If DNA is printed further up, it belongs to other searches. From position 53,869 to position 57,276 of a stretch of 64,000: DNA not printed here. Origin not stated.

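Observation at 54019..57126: Single polypeptide with ~42 haem-binding CxxCH motifs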

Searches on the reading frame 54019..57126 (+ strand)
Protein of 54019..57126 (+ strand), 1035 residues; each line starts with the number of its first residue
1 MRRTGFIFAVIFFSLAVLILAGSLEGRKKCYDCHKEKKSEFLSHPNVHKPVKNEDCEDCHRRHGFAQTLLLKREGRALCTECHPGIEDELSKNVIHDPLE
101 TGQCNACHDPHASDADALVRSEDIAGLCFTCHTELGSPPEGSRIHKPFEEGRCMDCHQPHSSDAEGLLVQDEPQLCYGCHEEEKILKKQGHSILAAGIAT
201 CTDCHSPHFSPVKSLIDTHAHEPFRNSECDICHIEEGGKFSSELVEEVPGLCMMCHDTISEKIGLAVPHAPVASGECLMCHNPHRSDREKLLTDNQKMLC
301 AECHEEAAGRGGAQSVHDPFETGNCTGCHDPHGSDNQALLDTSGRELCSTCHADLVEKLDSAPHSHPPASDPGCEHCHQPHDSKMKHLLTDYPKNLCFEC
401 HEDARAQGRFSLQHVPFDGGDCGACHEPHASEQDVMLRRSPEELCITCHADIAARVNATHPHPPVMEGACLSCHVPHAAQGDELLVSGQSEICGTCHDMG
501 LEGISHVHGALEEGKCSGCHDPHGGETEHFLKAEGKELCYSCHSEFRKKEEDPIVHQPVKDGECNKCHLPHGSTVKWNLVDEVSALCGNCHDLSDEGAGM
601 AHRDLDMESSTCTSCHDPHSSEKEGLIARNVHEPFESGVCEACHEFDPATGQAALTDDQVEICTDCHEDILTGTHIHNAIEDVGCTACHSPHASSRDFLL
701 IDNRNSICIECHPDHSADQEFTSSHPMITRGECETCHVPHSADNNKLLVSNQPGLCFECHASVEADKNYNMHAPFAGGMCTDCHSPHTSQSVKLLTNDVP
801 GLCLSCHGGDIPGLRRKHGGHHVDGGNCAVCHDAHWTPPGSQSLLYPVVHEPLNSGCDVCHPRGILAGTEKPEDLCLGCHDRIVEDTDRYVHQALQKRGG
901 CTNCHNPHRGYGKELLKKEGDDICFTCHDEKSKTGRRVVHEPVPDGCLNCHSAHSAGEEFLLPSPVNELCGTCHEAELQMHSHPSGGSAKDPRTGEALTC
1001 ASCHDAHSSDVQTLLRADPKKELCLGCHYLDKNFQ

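Call 4: search_protein_families(library=pfam, proteins=[window:54019-57126:+], max_evalue=0.01)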
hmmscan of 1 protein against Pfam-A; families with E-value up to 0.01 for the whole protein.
window:54019-57126:+ (1035 aa): 6 families
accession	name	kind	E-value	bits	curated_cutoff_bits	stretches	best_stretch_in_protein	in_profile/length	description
PF09699.15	Paired_CXXCH_1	-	5.1e-213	689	20.6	20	145-184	1-40/41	Doubled CXXCH motif (Paired_CXXCH_1)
PF14522.11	Cytochrome_C7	-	1.2e-41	140.8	24.8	6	754-807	14-66/67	Cytochrome c7 and related cytochrome c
PF14537.11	Cytochrom_c3_2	-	6e-41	139.2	25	8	850-929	2-79/79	Cytochrome c3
PF22113.1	Mtrc-MtrF_II-IV_dom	-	4.2e-21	75.7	30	2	77-236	7-166/176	Outer membrane cytochrome MtrC/MtrF-like, domains II/IV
PF02085.21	Cytochrom_CIII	-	9.3e-18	64.9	22.9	1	220-304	24-101/101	Class III cytochrome C family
PF22678.1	Cytochrom_c_NrfB-like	-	2.4e-08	34.8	27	0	606-666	30-89/89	Cytochrome c-type protein NrfB-like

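Call 5: search_protein_families(library=ncbifam, proteins=[window:54019-57126:+], max_evalue=0.01)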
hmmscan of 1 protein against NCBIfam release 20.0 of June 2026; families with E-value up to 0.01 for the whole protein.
window:54019-57126:+ (1035 aa): 10 families
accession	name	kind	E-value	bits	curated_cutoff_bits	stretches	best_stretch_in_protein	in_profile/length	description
TIGR01905.1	paired_CXXCH_1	subfamily_domain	1.2e-203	658.8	25.2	20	145-183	1-39/41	doubled CXXCH domain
TIGR03508.1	decahem_SO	subfamily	1.1e-136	454.3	192.2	10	656-833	66-249/258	DmsE family decaheme c-type cytochrome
NF041028.1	decahem_GSU2203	exception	9.9e-118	392.9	325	9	657-808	98-253/317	GSU2203 family decaheme c-type cytochrome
TIGR03153.1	cytochr_NrfH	equivalog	1.8e-22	79.9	134.2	2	169-282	24-134/138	cytochrome c nitrite reductase small subunit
NF045713.1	CxxCH_16_HmcA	equivalog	4.5e-15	55.2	400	4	28-184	112-256/541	sulfate respiration complex hexadecaheme cytochrome HmcA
NF047727.1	4hemeCytCCctA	equivalog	6.1e-14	52.1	180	2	99-183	35-107/109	tetraheme c-type cytochrome CctA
NF045722.1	c3_cytochr_TmcA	equivalog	9.6e-12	44.9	114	0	610-672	55-115/125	acidic tetraheme cytochrome c3 TmcA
NF008659.0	PRK11659.1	equivalog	3.8e-11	43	184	4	608-675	109-175/188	cytochrome c nitrite reductase pentaheme subunit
TIGR03146.1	cyt_nit_nrfB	equivalog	3.3e-08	33.9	166.6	1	599-669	74-143/145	cytochrome c nitrite reductase pentaheme subunit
NF049875.1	NetB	exception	0.004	17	380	1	970-1010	75-113/211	Nrf-like electron transfer protein NetB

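Call 9: find_encoding_contigs(protein=window:54019-57126:+, flank=10000, max_places=6)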
Protein window:54019-57126:+ (1035 aa): no gene with exactly this product is on record in the collection.
